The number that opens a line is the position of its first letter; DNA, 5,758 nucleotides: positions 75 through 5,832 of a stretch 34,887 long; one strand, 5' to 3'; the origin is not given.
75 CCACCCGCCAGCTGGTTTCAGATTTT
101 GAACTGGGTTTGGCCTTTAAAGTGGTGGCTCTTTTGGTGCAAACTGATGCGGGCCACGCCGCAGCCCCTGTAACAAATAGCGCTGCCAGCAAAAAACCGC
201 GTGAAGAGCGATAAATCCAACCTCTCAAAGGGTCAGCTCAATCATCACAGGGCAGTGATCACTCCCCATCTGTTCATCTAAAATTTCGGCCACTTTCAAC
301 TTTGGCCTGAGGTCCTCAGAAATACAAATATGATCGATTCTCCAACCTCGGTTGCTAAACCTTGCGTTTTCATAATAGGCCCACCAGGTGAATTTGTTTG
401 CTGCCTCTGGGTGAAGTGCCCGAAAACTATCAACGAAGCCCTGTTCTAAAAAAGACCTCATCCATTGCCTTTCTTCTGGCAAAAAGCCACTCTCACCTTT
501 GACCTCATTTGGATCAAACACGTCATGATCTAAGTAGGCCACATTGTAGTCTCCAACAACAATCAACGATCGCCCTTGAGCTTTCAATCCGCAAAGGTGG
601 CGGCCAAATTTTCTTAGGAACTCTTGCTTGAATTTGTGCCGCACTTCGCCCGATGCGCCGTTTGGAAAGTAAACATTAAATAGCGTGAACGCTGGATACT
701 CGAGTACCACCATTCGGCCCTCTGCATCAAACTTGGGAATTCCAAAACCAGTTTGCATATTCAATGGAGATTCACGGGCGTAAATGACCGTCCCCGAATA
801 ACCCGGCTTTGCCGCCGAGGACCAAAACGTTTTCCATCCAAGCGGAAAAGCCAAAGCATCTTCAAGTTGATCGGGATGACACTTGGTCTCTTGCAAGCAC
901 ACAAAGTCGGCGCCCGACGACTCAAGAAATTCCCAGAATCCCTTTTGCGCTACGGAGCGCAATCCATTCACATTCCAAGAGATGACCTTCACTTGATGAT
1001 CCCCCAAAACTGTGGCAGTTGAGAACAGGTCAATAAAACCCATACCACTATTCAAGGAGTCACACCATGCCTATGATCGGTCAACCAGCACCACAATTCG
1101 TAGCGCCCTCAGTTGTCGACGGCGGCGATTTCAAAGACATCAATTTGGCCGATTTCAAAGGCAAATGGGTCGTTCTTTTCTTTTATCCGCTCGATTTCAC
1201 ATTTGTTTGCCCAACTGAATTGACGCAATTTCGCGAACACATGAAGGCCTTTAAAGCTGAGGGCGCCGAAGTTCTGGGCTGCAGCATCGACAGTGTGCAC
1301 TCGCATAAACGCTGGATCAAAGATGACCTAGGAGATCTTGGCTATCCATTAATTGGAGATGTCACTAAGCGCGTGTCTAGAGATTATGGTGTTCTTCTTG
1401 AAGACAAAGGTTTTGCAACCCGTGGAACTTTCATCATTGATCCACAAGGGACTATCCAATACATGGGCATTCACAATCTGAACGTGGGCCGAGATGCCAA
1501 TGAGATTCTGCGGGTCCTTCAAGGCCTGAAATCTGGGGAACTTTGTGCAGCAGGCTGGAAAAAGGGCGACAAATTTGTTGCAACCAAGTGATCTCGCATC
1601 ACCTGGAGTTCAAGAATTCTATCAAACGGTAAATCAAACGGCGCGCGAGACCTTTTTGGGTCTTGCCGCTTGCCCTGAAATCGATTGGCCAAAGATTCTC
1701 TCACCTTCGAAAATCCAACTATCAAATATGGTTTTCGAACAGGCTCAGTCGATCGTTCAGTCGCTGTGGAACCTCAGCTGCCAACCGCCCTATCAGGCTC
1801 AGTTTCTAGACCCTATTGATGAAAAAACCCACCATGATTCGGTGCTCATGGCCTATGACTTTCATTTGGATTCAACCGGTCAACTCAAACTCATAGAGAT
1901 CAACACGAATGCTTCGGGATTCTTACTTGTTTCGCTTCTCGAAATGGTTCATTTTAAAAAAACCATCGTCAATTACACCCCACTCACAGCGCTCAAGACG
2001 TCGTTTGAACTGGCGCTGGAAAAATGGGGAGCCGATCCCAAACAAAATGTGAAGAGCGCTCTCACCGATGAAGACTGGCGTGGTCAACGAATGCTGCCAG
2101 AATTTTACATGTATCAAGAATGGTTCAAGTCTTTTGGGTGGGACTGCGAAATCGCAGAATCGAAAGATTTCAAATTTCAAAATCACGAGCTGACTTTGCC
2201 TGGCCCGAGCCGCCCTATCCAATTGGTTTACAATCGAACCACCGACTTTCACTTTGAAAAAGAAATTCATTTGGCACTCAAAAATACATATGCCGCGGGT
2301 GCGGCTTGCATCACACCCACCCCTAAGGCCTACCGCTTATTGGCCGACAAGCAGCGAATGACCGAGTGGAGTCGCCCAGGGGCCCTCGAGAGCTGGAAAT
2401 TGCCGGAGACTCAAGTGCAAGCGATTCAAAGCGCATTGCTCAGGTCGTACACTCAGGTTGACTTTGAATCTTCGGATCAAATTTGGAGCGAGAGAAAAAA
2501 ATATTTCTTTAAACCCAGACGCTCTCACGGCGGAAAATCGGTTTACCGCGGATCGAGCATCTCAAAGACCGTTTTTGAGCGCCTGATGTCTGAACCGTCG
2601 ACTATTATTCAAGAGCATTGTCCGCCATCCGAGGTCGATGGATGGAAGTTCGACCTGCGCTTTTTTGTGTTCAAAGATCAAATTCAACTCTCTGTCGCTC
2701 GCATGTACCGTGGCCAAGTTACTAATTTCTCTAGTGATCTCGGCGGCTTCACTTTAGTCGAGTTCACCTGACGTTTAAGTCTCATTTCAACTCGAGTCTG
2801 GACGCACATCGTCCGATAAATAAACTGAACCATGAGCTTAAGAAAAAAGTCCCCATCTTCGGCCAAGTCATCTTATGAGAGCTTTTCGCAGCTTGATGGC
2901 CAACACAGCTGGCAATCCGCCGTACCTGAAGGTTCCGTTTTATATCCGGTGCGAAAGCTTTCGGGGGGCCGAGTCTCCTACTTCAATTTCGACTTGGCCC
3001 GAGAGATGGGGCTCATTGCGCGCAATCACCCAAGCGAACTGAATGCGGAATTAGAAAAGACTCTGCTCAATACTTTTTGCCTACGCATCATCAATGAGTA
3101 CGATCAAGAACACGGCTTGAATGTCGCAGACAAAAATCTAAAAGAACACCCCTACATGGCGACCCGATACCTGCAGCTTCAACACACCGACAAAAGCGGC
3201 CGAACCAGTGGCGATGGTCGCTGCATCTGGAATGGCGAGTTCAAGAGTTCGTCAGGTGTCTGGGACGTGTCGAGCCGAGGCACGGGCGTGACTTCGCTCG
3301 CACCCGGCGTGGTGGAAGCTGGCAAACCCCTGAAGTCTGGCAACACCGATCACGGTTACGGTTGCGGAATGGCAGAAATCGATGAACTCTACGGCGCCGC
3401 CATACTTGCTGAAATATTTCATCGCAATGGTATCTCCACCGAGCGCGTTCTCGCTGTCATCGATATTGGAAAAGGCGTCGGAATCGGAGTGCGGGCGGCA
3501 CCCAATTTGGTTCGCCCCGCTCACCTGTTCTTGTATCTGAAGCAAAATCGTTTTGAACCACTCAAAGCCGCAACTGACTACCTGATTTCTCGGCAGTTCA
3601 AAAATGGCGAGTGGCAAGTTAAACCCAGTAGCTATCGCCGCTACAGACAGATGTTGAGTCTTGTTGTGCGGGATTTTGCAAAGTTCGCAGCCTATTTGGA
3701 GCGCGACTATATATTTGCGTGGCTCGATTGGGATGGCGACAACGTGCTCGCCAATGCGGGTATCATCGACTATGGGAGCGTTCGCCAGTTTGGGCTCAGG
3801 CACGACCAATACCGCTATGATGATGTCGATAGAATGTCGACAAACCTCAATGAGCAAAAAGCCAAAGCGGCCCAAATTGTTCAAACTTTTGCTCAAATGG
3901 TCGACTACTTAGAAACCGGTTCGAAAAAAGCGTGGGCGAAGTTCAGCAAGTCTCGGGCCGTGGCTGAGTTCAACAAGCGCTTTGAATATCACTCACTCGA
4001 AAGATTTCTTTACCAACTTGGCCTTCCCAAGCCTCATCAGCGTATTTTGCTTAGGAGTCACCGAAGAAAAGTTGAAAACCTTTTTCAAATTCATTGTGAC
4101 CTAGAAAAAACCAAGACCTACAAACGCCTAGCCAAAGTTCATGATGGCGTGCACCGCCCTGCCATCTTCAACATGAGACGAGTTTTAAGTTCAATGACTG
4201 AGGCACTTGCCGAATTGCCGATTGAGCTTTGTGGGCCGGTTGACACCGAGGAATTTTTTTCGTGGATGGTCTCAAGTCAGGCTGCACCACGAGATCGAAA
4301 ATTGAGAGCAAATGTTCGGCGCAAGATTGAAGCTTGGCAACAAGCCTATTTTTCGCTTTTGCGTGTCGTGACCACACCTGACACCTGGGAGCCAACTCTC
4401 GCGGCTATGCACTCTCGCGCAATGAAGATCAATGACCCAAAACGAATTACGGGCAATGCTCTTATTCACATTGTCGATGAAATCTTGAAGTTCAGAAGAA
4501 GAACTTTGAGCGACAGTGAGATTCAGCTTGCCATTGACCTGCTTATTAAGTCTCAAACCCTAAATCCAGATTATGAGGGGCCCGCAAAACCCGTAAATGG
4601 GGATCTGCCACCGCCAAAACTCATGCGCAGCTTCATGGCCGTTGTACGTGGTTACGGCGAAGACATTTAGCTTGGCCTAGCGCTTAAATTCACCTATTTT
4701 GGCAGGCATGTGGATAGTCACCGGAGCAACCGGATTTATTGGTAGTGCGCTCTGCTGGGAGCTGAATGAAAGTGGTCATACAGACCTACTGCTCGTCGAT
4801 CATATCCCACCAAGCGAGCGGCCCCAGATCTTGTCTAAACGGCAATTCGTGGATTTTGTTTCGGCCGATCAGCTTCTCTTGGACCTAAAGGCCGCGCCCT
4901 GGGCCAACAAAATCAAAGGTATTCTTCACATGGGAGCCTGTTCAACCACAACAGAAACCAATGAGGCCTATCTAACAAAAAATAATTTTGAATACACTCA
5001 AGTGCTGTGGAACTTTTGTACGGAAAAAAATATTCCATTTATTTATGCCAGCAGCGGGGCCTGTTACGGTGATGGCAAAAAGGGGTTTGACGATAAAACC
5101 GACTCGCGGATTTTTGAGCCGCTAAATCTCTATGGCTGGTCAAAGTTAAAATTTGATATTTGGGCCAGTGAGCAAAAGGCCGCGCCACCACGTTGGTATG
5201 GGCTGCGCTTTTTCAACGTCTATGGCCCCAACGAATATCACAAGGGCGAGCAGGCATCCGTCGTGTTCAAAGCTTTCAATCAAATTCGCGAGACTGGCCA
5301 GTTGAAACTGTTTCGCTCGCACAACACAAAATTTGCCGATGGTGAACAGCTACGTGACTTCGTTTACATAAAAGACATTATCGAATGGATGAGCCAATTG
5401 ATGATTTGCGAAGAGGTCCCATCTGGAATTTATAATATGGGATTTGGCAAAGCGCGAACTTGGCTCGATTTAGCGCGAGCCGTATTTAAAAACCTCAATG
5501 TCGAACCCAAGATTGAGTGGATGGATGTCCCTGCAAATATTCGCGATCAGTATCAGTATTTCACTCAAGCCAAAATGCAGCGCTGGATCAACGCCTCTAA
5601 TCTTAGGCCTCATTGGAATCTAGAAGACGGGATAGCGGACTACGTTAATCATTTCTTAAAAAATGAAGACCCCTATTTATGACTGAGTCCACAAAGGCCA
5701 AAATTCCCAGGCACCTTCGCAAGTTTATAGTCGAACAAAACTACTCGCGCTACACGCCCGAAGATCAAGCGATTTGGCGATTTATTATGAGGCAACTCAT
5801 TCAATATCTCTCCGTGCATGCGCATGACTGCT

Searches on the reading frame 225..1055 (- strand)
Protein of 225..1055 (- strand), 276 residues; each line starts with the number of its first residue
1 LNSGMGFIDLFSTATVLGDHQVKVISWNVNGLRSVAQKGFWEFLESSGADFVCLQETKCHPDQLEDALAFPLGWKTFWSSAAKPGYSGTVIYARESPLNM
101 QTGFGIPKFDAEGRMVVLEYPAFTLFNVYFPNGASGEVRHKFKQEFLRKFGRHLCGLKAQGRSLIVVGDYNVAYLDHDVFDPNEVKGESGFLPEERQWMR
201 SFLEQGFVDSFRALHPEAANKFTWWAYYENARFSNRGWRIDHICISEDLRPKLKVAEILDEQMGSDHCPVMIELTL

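Call 46: search_protein_families(library=pfam, proteins=[window:225-1055:-], max_evalue=0.001)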
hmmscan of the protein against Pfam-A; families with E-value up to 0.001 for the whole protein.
window:225-1055:- (276 aa): 2 families
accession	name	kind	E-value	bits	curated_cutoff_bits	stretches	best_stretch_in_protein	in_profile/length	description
PF03372.29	Exo_endo_phos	-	2.3e-27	96.6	24.5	1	25-267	1-225/225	Endonuclease/Exonuclease/phosphatase family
PF14529.12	Exo_endo_phos_2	-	0.00035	20.9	27.4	0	125-270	3-116/117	Endonuclease-reverse transcriptase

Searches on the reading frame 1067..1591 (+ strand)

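Call 46: search_protein_families(library=pfam, proteins=[window:1067-1591:+], max_evalue=0.001)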
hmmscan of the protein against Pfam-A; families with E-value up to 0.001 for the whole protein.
window:1067-1591:+ (174 aa): 3 families
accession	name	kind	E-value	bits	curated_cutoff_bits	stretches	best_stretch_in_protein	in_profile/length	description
PF00578.27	AhpC-TSA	-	4.2e-43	146.7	26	1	4-133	1-124/124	AhpC/TSA family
PF08534.16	Redoxin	-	6e-19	68.7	26.6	1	5-146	3-143/148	Redoxin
PF02630.20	SCO1-SenC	-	0.00089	19.7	22.8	0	25-69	14-58/134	SCO1/SenC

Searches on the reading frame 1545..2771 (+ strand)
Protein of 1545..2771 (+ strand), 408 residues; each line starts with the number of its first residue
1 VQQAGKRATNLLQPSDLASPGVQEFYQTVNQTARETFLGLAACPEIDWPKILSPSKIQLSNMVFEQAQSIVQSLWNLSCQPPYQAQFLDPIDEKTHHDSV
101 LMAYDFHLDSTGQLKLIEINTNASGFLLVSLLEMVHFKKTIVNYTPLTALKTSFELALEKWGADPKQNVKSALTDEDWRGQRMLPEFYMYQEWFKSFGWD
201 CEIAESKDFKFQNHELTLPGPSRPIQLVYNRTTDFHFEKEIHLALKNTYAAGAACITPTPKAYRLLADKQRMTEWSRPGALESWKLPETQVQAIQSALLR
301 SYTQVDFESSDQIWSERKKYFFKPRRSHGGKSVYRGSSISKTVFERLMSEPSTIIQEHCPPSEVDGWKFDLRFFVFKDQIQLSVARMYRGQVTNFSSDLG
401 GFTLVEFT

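Call 46: search_protein_families(library=pfam, proteins=[window:1545-2771:+], max_evalue=0.001)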
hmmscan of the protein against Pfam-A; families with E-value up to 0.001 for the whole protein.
window:1545-2771:+ (408 aa): 2 families
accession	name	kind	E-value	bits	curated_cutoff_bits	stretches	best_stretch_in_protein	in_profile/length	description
PF14398.11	ATPgrasp_YheCD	-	1.8e-05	24.6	26.8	0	318-379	72-134/255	YheC/D like ATP-grasp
PF03133.20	TTL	-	0.00063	19.5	20.1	0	297-397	55-145/292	Tubulin-tyrosine ligase family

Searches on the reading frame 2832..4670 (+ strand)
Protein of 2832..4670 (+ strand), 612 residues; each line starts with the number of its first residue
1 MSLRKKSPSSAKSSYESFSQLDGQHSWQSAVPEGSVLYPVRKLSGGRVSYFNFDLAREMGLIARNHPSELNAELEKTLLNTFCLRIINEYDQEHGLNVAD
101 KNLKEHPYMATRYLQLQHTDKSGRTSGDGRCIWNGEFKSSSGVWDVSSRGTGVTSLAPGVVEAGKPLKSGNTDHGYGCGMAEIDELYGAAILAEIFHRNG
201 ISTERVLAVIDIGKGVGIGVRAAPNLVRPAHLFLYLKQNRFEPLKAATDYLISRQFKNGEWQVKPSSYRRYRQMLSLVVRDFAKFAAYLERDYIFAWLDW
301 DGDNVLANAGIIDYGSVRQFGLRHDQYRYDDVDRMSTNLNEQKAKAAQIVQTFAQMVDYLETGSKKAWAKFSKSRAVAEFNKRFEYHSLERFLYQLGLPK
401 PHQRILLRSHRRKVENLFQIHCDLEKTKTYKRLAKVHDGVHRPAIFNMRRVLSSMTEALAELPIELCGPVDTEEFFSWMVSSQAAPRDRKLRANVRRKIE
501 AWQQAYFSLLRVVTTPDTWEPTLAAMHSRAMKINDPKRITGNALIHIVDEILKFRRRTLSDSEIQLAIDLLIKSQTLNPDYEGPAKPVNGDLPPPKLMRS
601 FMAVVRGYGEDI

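Call 46: search_protein_families(library=pfam, proteins=[window:2832-4670:+], max_evalue=0.001)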
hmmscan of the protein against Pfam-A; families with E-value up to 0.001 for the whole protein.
window:2832-4670:+ (612 aa): 1 family
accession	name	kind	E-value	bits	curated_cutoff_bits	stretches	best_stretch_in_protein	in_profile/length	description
PF02696.19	SelO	-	1.6e-06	27.6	22.8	0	191-534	134-432/466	Protein adenylyltransferase SelO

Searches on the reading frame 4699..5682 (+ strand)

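Call 46: search_protein_families(library=pfam, proteins=[window:4699-5682:+], max_evalue=0.001)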
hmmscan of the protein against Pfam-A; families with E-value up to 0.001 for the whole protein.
window:4699-5682:+ (327 aa): 5 families
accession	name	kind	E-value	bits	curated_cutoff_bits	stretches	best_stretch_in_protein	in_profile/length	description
PF01370.27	Epimerase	-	4.3e-37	128.2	20.9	1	6-248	2-240/240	NAD dependent epimerase/dehydratase family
PF16363.11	GDP_Man_Dehyd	-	1.4e-15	58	27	1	6-272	1-272/332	GDP-mannose 4,6 dehydratase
PF04321.23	RmlD_sub_bind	-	5.6e-11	42.5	27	1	6-270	4-235/287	RmlD substrate binding domain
PF01073.25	3Beta_HSD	-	3.1e-06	26.9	22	1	6-126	1-123/280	3-beta hydroxysteroid dehydrogenase/isomerase family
PF07993.18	NAD_binding_4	-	4.6e-05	23.1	20.1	0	69-136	86-154/258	Male sterility protein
